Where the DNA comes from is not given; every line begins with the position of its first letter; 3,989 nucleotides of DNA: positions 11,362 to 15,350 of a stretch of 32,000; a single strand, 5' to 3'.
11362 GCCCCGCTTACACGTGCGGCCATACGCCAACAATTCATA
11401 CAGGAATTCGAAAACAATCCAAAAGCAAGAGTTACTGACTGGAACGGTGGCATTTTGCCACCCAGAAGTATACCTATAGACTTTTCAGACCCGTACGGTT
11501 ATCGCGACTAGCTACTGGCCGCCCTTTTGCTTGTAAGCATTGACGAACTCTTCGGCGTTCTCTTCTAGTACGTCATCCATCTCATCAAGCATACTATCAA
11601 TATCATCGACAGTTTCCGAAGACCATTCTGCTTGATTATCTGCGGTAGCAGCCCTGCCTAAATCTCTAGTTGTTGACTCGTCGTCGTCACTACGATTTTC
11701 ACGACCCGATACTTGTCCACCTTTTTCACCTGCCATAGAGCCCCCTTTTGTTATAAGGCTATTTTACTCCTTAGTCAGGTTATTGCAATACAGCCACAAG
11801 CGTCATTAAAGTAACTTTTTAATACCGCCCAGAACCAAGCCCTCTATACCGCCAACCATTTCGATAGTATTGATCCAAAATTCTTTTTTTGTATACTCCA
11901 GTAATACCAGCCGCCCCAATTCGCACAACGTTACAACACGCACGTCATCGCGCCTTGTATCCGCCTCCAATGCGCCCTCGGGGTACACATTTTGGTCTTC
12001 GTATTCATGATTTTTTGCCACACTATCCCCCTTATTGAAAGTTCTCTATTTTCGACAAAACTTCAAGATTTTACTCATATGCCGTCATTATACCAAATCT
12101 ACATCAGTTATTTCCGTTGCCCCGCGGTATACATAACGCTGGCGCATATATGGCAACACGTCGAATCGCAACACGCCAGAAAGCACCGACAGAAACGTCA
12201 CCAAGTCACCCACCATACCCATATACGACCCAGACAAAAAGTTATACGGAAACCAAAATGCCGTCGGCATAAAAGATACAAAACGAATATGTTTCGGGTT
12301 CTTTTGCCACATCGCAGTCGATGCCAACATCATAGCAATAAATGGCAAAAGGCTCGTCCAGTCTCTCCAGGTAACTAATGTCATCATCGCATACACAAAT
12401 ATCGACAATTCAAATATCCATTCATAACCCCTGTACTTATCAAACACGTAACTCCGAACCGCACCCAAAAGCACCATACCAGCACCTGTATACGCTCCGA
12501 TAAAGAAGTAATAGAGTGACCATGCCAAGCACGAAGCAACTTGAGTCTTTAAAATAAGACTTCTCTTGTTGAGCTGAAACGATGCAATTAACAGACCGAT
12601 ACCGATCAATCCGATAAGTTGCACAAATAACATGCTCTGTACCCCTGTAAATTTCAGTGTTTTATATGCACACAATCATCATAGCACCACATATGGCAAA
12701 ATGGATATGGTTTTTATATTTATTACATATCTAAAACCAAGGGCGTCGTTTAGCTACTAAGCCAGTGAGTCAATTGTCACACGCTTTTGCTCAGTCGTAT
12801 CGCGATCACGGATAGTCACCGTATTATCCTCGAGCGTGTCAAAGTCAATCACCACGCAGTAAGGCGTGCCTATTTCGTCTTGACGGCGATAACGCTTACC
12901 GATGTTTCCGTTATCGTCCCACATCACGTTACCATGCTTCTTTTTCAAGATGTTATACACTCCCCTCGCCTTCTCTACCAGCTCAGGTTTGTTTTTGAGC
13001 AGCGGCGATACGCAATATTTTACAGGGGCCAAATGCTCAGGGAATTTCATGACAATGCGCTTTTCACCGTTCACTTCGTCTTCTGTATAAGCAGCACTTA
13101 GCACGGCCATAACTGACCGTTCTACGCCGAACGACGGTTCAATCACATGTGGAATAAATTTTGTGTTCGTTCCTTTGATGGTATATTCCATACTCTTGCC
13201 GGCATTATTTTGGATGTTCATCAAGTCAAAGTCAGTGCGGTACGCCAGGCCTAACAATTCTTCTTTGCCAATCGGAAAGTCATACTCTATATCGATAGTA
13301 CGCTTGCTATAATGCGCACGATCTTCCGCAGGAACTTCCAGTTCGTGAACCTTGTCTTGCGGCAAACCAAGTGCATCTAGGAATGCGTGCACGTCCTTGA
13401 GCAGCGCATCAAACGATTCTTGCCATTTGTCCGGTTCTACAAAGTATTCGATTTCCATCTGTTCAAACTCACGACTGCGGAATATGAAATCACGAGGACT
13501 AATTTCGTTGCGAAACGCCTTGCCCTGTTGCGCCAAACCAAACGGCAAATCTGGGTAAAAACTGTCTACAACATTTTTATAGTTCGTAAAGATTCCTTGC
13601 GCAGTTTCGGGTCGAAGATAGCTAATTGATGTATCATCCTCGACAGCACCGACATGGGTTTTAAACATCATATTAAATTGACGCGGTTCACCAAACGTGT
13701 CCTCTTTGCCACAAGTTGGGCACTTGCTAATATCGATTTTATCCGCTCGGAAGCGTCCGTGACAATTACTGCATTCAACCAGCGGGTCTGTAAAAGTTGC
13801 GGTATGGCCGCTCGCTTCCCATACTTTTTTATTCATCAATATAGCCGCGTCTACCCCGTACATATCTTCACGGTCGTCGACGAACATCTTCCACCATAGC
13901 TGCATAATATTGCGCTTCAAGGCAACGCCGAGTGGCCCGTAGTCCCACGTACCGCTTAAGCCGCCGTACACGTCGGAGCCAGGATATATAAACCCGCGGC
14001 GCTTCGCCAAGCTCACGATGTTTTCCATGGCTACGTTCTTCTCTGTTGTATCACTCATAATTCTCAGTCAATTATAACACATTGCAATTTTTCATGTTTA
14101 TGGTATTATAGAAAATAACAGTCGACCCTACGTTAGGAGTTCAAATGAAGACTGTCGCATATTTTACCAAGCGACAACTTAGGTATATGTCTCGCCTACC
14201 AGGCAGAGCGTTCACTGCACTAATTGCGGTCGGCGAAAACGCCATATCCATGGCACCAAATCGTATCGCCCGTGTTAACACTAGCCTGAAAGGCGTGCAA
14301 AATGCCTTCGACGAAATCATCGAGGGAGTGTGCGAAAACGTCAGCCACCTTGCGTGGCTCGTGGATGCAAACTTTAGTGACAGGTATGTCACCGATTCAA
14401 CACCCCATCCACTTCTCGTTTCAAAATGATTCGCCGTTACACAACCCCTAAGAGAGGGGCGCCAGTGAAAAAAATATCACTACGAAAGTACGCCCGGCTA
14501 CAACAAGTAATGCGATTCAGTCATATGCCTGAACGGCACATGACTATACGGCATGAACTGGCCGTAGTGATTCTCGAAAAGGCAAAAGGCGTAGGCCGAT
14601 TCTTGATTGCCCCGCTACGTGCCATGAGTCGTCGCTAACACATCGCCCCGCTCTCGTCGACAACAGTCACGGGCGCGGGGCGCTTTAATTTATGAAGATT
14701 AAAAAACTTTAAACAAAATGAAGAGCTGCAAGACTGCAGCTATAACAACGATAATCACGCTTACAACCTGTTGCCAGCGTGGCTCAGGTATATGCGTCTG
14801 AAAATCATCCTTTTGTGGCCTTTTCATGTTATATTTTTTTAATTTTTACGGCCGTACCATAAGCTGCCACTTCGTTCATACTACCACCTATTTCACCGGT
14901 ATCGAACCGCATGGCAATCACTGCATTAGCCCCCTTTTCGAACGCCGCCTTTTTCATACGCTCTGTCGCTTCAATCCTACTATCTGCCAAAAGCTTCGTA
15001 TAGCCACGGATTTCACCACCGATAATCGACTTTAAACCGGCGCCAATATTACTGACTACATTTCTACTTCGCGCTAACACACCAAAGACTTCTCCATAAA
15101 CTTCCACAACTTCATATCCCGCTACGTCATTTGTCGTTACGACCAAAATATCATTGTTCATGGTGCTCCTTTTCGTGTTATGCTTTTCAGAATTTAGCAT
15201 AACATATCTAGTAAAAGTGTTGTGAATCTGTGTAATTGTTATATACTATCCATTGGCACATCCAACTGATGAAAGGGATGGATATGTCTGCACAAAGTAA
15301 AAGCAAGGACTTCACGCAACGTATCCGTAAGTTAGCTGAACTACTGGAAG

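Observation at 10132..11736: Pup (…KQKGGQ) paired tail-to-tail with one divergent PafA/Dop homolog, and no proteasome or Mpa/ARC gene within 32 kb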

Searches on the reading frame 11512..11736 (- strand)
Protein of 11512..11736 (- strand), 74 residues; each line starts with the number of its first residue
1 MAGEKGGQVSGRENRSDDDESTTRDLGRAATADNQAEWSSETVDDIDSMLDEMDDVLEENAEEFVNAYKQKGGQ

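Call 3: search_protein_families(library=pfam, proteins=[window:11512-11736:-], max_evalue=1)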
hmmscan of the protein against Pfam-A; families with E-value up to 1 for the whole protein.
window:11512-11736:- (74 aa): 3 families
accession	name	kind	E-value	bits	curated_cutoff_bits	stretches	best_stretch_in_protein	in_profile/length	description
PF05639.16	Pup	-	5.3e-18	66.1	27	1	5-74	3-69/69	Pup-like protein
PF07765.17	KIP1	-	0.0036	17.8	33.9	1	33-67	10-44/74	KIP1-like protein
PF00171.27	Aldedh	-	0.081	11.9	23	1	28-72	36-79/461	Aldehyde dehydrogenase family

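Call 4: search_protein_families(library=ncbifam, proteins=[window:11512-11736:-], max_evalue=1)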
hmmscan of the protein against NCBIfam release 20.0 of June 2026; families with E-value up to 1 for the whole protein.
window:11512-11736:- (74 aa): 3 families
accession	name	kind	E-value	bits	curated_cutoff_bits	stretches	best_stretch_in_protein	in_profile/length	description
TIGR03687.1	pupylate_cterm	equivalog_domain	2.3e-16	59.5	41.45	1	44-74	3-33/33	ubiquitin-like protein Pup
NF010000.0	PRK13473.1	subfamily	0.014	14.1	615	1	19-73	34-90/475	aminobutyraldehyde dehydrogenase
NF008869.0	PRK11904.1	equivalog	0.037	11.8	747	1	29-73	593-637/1042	bifunctional proline dehydrogenase/L-glutamate gamma-semialdehyde dehydrogenase PutA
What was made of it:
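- On Pup (PF05639 / TIGR03687): TIGR03687: 59.5 bits against 41.45 (calls 3, 4).
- Checked: Pup hits Pfam PF05639 at 66.1 bits (cut-off 27), E 5.3e-18 (call 3), and TIGR03687 at 59.5 bits (cut-off 41.45) (call 4).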

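Call 61: search_solved_structures(query=window:11515-11736:-, max_evalue=1, show_alignments=5)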
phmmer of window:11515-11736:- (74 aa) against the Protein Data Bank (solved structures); distinct sequences matched with E-value up to 1: 8.
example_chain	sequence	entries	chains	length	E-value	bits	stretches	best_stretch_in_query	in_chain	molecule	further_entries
7px9_G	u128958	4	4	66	7.9e-10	42.2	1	27-74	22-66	Prokaryotic ubiquitin-like protein Pup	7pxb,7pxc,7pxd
3m91_B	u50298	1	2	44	1.3e-09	41.5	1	39-74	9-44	Prokaryotic ubiquitin-like protein pup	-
3m9d_G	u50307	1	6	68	2e-09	40.9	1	27-74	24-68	Prokaryotic ubiquitin-like protein pup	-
9cku_H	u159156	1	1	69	8.2e-09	39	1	42-74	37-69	Pup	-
7oxy_B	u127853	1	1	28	1.1e-08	38.6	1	47-74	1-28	Prokaryotic ubiquitin-like protein Pup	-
7oy3_B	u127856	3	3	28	2.3e-08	37.6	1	47-74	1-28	Prokaryotic ubiquitin-like protein Pup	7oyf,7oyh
4bjr_A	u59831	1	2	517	0.00014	25.6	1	47-74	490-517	PUP--PROTEIN LIGASE, PROKARYOTIC UBIQUITIN-LIKE PROTEIN PUP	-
9mu2_P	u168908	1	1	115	0.8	13.8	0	49-71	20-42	HK97 gp10 family phage protein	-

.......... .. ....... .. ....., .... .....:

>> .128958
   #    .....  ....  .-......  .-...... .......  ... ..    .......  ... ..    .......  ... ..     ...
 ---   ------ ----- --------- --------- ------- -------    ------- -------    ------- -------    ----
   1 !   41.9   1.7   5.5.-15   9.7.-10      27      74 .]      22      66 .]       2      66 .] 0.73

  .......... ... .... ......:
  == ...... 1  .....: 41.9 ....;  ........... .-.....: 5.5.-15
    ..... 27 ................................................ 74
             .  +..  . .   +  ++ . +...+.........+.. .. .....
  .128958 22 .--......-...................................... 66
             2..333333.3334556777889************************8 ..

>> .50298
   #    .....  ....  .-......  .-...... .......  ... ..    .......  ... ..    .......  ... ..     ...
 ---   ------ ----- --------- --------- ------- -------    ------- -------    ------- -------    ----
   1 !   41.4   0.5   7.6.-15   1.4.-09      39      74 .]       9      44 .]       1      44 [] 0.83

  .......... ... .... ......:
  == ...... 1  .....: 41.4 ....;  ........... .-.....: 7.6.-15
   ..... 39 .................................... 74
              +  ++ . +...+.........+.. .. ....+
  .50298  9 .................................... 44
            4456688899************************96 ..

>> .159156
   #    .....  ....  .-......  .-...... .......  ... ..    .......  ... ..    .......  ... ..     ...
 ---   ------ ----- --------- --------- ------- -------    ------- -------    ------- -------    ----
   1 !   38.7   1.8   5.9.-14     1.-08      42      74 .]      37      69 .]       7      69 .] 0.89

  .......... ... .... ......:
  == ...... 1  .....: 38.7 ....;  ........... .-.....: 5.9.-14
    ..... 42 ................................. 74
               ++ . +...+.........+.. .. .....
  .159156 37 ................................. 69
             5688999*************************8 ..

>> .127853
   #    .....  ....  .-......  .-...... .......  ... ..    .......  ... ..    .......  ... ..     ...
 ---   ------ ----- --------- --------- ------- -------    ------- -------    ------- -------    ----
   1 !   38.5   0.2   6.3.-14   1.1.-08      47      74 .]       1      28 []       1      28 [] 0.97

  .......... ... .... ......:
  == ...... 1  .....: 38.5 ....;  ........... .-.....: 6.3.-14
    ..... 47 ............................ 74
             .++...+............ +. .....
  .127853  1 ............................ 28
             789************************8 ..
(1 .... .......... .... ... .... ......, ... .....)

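Call 92: list_cluster_members(proteins=[window:11515-11736:-, window:9631-10068:-, window:12760-14058:-, P0076, P0141, P0238, P0022, P0010, P0025, P0002])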
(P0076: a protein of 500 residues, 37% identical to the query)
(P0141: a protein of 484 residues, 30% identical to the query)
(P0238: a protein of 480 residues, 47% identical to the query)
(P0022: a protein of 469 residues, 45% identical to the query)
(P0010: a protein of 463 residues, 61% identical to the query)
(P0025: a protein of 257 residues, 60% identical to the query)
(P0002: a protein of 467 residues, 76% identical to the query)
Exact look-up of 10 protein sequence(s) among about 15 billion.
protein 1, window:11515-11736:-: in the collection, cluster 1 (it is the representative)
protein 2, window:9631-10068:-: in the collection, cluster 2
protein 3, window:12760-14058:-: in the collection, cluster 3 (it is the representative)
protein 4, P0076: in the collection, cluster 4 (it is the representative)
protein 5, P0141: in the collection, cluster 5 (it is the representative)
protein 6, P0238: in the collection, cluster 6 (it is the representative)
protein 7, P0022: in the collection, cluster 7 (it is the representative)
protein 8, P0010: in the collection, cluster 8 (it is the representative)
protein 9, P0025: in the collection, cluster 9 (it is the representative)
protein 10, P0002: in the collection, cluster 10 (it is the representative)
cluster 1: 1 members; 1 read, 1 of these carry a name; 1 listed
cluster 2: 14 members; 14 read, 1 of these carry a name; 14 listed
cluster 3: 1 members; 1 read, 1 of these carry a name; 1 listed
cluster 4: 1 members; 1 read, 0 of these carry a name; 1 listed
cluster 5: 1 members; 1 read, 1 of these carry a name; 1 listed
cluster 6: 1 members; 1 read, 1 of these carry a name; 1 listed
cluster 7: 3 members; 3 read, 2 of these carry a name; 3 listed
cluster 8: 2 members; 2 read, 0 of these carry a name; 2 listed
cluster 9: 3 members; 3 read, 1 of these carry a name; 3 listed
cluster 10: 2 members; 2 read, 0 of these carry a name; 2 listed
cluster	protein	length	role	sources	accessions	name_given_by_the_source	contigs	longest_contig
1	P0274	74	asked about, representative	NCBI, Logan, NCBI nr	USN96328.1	MAG: ubiquitin-like protein Pup [Candidatus Nomurabacteria bacterium]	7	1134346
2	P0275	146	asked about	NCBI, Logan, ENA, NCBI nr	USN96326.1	MAG: ribonuclease HI [Candidatus Nomurabacteria bacterium]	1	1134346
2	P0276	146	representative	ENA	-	-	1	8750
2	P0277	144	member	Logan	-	-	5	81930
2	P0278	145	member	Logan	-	-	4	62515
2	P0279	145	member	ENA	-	-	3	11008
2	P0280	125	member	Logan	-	-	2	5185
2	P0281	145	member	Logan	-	-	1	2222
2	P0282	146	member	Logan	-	-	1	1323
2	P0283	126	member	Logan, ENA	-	-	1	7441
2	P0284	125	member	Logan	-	-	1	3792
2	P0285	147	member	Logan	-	-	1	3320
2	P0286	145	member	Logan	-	-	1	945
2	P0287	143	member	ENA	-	-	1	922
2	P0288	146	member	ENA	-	-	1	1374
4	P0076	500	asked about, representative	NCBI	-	-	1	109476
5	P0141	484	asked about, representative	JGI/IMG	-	proteasome accessory factor A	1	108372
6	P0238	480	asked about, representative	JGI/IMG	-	hypothetical protein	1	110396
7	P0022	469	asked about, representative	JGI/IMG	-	hypothetical protein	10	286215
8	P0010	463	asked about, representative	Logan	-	-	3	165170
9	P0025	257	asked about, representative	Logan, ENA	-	-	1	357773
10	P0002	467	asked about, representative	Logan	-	-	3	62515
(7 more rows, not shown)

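Call 93: search_protein_families(library=padloc, proteins=[window:11512-11736:-], max_evalue=0.001)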
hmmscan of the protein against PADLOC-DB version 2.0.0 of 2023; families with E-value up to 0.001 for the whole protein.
window:11512-11736:- (74 aa): 0 families

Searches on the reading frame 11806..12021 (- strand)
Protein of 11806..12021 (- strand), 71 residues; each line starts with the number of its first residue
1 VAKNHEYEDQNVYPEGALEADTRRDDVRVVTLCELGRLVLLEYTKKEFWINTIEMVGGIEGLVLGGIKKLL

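Call 8: search_protein_families(library=pfam, proteins=[window:11806-12021:-], max_evalue=0.001)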
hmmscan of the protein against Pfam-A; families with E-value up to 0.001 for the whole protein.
window:11806-12021:- (71 aa): 0 families

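Call 93: search_protein_families(library=padloc, proteins=[window:11806-12021:-], max_evalue=0.001)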
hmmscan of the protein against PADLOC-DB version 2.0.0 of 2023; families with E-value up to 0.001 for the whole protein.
window:11806-12021:- (71 aa): 0 families

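Call 94: search_protein_families(library=ncbifam, proteins=[window:11806-12021:-], max_evalue=0.001)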
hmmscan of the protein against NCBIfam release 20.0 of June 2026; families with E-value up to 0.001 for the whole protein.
window:11806-12021:- (71 aa): 0 families

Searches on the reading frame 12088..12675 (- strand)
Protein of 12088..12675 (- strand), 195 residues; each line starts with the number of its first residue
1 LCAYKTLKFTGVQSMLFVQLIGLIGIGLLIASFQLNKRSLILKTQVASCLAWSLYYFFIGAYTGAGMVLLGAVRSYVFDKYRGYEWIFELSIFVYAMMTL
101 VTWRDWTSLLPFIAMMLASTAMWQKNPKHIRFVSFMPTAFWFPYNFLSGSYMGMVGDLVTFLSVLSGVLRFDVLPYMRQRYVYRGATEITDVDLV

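Call 6: search_protein_families(library=pfam, proteins=[window:12088-12675:-], max_evalue=0.001)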
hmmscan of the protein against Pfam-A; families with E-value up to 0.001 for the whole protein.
window:12088-12675:- (195 aa): 1 family
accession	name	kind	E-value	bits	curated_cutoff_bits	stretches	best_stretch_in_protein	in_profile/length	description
PF10688.14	Imp-YgjV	-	1.1e-33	116.7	23.5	1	17-172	2-156/159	Bacterial inner membrane protein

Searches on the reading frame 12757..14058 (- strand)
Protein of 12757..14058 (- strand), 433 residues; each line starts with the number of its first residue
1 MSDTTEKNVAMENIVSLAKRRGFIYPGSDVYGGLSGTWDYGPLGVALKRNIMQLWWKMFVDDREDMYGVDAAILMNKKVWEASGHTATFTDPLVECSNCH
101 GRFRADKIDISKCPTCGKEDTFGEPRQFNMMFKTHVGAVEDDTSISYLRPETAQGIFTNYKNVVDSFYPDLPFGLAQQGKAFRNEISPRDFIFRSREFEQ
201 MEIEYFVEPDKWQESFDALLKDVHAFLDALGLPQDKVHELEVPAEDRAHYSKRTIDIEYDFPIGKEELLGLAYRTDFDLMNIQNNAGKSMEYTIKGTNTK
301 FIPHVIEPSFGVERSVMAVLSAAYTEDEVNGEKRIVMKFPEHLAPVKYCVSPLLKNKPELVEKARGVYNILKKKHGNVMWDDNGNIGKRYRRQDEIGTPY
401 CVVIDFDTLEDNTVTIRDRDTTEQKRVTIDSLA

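Call 7: search_protein_families(library=pfam, proteins=[window:12757-14058:-], max_evalue=0.001)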
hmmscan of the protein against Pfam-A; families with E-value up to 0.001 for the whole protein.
window:12757-14058:- (433 aa): 2 families
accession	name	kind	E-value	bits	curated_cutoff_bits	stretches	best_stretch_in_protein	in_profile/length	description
PF03129.25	HGTP_anticodon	-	8.8e-22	77.5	21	1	349-432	3-87/94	Anticodon binding domain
PF00587.30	tRNA-synt_2b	-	2e-15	57.7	29.3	1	141-321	5-177/179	tRNA synthetase class II core domain (G, H, P, S and T)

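Call 94: search_protein_families(library=ncbifam, proteins=[window:12757-14058:-], max_evalue=0.001)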
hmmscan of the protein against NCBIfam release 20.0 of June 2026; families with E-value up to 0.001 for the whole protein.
window:12757-14058:- (433 aa): 12 families
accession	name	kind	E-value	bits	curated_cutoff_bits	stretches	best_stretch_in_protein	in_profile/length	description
NF003211.1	PRK04173.1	equivalog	3.6e-176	586.5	312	2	112-432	129-450/454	glycine--tRNA ligase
TIGR00389.1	glyS_dimeric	equivalog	8e-144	480.3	243.3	3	10-221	2-233/565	glycine--tRNA ligase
NF011484.0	PRK14894.1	equivalog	1.8e-139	465.3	1050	2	10-329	5-338/539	glycine--tRNA ligase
NF006625.0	PRK09194.1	equivalog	1.3e-17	64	558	1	310-432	440-554/559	proline--tRNA ligase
NF008979.1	PRK12325.1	exception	1.9e-17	63.3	550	1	285-432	291-432/437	proline--tRNA ligase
TIGR00409.1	proS_fam_II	equivalog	9.2e-14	51.2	306.7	2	337-431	465-560/568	proline--tRNA ligase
TIGR00418.1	thrS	equivalog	9.8e-13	47.8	383.65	1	336-432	463-557/565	threonine--tRNA ligase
TIGR00408.1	proS_fam_I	equivalog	3.2e-12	46.1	437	1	134-432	89-373/475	proline--tRNA ligase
NF003068.0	PRK03991.1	equivalog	3.6e-09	35.5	484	1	299-432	455-584/613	threonine--tRNA ligase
TIGR00442.1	hisS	equivalog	8.5e-08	31.6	286.75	1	357-428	333-405/406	histidine--tRNA ligase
TIGR00414.1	serS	equivalog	2.4e-06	26.8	301.65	1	130-325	213-403/418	serine--tRNA ligase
NF011500.0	PRK14938.1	equivalog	2.7e-05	23.3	362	1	337-432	266-359/387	Ser-tRNA(Thr) hydrolase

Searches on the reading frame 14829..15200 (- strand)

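Call 7: search_protein_families(library=pfam, proteins=[window:14829-15200:-], max_evalue=0.001)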
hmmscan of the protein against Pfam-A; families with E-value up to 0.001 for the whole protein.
window:14829-15200:- (123 aa): 1 family
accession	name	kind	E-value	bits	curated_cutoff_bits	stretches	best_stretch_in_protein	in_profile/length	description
PF01906.23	YbjQ_1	-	1.9e-35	122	23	1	18-120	1-103/103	Putative heavy-metal-binding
